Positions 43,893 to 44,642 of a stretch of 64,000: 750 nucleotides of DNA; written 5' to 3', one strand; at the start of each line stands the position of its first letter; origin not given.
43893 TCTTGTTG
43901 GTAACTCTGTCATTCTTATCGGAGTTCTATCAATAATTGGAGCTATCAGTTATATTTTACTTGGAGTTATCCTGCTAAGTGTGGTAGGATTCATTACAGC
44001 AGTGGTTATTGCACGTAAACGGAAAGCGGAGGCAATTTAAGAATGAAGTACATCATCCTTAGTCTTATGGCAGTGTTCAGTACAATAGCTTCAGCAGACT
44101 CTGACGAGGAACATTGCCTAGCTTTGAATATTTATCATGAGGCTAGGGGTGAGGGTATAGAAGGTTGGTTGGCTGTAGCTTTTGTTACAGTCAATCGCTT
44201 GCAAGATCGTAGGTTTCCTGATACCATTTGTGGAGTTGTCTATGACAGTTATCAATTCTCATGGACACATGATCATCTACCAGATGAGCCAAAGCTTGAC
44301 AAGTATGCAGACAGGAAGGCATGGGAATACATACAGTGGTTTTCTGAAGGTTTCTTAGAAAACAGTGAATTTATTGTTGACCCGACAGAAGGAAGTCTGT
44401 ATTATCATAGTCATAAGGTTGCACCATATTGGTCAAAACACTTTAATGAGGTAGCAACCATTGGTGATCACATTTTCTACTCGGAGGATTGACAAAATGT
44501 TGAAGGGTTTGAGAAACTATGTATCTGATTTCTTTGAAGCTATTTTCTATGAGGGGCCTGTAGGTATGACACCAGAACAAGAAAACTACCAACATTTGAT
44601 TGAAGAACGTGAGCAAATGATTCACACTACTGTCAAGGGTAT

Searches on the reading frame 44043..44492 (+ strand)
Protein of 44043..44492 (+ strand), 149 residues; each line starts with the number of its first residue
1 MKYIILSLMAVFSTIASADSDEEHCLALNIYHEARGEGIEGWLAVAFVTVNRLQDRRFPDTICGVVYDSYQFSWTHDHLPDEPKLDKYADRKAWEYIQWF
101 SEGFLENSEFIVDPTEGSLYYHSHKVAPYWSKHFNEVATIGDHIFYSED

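Call 106: search_protein_families(library=phrogs, proteins=[window:44043-44492:+], max_evalue=0.0001)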
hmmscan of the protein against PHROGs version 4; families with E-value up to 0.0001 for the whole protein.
window:44043-44492:+ (149 aa): 4 families
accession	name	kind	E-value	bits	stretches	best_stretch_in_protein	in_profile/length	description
phrog_938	-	lysis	1.3e-23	83.2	1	15-148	45-172/2185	endolysin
phrog_14642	-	lysis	1.6e-11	45.1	1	16-145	96-213/215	endolysin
phrog_15649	-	lysis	1.9e-09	37.1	1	11-123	220-329/1079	endolysin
phrog_17417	-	unknown function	4.3e-06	27.6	1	23-74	83-134/192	-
